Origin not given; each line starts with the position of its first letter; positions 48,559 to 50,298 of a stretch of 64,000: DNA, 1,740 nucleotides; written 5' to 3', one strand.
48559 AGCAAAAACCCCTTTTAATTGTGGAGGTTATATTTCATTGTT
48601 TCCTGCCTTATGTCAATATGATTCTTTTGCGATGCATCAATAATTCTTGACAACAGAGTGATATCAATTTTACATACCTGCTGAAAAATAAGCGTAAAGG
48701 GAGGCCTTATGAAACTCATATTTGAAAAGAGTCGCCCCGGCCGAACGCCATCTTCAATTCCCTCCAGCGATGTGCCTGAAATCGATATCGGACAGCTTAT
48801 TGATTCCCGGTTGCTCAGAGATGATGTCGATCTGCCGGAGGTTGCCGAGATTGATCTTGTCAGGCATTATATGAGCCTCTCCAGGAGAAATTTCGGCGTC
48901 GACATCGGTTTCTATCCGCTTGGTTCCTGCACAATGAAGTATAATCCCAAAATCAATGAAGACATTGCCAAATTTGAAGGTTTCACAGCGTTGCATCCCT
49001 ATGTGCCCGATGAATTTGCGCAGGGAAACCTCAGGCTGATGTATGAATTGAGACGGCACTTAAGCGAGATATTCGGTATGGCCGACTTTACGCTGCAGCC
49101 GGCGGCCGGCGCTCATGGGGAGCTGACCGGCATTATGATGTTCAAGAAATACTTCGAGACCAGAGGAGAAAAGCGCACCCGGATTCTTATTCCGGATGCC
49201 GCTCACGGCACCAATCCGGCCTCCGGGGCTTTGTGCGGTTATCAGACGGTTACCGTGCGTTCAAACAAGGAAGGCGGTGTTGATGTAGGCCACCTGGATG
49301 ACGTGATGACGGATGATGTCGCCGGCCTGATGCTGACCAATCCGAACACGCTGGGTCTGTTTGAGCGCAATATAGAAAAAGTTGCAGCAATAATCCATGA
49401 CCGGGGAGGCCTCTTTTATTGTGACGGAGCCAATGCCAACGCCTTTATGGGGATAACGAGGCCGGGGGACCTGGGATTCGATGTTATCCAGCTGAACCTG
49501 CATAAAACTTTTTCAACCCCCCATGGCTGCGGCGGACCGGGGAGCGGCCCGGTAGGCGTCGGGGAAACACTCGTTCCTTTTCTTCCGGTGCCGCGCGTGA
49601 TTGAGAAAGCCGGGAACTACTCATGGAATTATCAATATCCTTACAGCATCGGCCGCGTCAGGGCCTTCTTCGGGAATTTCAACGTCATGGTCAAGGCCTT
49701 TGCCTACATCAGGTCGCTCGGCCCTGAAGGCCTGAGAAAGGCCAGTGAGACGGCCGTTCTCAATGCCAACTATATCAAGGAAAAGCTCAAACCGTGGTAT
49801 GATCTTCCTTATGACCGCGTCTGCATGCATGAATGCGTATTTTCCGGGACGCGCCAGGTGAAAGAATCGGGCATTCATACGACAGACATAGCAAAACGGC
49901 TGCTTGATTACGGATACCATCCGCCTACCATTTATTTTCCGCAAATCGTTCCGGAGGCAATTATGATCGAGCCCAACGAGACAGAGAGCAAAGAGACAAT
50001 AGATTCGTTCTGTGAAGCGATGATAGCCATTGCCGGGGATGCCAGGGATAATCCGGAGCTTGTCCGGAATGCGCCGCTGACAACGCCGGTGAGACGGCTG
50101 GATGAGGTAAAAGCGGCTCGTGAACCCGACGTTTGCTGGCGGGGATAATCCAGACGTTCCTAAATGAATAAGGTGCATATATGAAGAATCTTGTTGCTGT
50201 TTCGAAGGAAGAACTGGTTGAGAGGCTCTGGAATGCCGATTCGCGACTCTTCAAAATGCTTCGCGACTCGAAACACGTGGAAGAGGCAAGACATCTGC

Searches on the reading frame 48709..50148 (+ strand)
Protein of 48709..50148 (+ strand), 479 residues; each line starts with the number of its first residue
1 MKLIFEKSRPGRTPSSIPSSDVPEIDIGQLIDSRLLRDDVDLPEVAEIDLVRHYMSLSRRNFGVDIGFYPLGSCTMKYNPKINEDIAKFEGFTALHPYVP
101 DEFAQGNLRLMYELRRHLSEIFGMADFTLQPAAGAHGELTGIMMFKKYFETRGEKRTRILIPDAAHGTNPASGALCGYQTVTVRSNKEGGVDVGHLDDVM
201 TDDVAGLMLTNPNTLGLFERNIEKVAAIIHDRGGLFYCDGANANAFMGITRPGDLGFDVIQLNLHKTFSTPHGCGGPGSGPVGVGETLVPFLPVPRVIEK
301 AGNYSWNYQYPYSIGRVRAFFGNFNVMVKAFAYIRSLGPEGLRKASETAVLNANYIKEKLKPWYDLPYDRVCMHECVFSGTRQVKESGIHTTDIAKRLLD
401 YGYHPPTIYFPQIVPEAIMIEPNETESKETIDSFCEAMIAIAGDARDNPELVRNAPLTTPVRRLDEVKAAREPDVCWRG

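Call 10: search_protein_families(library=ncbifam, proteins=[window:48709-50148:+])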
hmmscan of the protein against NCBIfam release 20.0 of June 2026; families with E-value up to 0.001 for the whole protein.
window:48709-50148:+ (479 aa): 6 families
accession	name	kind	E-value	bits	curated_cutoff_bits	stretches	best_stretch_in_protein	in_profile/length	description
NF003346.0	PRK04366.1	equivalog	4.5e-221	734.7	441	1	2-477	10-487/487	aminomethyl-transferring glycine dehydrogenase subunit GcvPB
TIGR00461.1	gcvP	equivalog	3.2e-113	379.3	859.2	1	32-445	453-868/939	aminomethyl-transferring glycine dehydrogenase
NF001696.0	PRK00451.1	equivalog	8.7e-25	87.5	364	1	40-293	41-291/447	aminomethyl-transferring glycine dehydrogenase subunit GcvPA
TIGR03812.1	tyr_de_CO2_Arch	equivalog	3.1e-05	23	299.4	0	133-241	84-192/375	tyrosine decarboxylase MfnA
TIGR03403.1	nifS_epsilon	equivalog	0.00057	18.8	587.7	1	154-276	88-211/382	NifS family cysteine desulfurase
TIGR03402.1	FeS_nifS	equivalog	0.00069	18.5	530.75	0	177-275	110-206/379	cysteine desulfurase NifS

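Call 11: search_protein_families(library=pfam, proteins=[window:48709-50148:+])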
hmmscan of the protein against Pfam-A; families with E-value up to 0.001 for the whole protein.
window:48709-50148:+ (479 aa): 3 families
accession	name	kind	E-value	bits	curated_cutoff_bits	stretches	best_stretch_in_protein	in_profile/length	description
PF21478.3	GcvP2_C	-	1.4e-29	102.9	27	1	345-446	1-103/122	Glycine dehydrogenase, C-terminal domain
PF02347.22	GDC-P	-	8.3e-08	31.9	26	1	46-289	48-280/429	Glycine cleavage system P-protein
PF00266.25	Aminotran_5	-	0.00012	21.6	21.5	1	154-275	86-209/371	Aminotransferase class-V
